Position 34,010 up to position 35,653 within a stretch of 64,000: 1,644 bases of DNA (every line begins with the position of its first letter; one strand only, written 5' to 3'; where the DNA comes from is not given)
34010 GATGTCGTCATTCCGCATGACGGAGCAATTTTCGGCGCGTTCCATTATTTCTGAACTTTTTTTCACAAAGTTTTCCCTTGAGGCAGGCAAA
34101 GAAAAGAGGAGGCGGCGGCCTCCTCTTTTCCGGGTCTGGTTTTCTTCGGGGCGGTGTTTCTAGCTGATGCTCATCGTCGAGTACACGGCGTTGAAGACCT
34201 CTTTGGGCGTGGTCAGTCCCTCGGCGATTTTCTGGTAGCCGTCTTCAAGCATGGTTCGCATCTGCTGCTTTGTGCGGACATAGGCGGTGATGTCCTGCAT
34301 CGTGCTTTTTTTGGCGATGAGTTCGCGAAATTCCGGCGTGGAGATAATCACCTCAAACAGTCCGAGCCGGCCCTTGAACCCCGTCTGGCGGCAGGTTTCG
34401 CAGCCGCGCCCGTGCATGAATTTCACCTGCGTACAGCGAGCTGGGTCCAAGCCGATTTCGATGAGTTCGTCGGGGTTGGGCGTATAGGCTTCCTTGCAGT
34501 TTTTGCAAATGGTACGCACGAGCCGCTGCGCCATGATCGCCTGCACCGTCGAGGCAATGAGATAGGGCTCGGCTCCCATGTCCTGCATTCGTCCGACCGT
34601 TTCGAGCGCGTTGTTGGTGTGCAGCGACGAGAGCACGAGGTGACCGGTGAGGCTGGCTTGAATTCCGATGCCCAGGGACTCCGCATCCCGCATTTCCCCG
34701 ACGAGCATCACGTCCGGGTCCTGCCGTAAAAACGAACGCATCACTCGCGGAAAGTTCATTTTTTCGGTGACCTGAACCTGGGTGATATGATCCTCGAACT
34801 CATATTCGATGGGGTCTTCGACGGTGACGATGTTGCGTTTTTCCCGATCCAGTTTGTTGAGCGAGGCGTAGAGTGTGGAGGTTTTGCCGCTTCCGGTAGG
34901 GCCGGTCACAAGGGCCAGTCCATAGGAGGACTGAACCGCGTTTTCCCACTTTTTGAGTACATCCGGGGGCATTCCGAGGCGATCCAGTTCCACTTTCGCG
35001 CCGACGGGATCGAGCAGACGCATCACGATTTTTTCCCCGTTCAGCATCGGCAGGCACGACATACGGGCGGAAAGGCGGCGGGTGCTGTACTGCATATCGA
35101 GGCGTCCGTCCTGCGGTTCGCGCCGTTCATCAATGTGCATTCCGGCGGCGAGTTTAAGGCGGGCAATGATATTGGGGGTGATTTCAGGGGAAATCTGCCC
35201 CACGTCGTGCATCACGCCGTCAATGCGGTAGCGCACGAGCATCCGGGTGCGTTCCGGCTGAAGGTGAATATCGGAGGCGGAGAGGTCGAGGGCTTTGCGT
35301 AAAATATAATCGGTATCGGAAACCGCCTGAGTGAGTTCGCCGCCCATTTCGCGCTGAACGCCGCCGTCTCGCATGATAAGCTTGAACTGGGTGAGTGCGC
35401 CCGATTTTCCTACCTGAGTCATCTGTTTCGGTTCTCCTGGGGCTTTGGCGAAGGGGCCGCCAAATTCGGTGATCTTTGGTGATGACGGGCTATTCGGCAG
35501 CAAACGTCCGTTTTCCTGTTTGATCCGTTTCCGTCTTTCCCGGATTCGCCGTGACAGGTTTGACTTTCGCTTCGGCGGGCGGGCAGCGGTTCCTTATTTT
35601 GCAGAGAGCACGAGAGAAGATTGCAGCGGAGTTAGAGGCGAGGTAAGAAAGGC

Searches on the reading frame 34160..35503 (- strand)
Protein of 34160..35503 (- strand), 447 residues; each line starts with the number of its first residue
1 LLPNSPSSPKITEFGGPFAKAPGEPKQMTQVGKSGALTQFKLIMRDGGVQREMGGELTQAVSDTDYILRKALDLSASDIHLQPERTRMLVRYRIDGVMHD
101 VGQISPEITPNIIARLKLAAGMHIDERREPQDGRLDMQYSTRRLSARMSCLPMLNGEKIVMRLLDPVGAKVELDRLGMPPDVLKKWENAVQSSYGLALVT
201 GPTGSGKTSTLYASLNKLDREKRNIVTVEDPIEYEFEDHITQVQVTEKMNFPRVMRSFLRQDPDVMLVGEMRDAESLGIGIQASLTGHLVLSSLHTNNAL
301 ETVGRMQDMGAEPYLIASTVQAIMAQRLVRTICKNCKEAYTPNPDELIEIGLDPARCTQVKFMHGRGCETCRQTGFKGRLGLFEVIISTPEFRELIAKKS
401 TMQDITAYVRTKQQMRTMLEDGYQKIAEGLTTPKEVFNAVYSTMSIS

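Call 55: search_protein_families(library=pfam, proteins=[window:34160-35503:-], max_evalue=0.001)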
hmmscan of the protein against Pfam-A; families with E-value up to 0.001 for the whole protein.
window:34160-35503:- (447 aa): 4 families
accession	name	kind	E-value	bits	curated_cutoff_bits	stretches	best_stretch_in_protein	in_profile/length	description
PF00437.27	T2SSE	-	6e-117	390.8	24.9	1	65-437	13-369/370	Type II/IV secretion system protein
PF01637.24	ATPase_2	-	8.7e-05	22.9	33.2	0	193-248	19-73/225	ATPase domain predominantly from Archaea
PF13401.12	AAA_22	-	0.00027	21.7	27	1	193-231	4-42/130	AAA domain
PF13191.12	AAA_16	-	0.00065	20.7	32.6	0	189-261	19-85/167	AAA ATPase domain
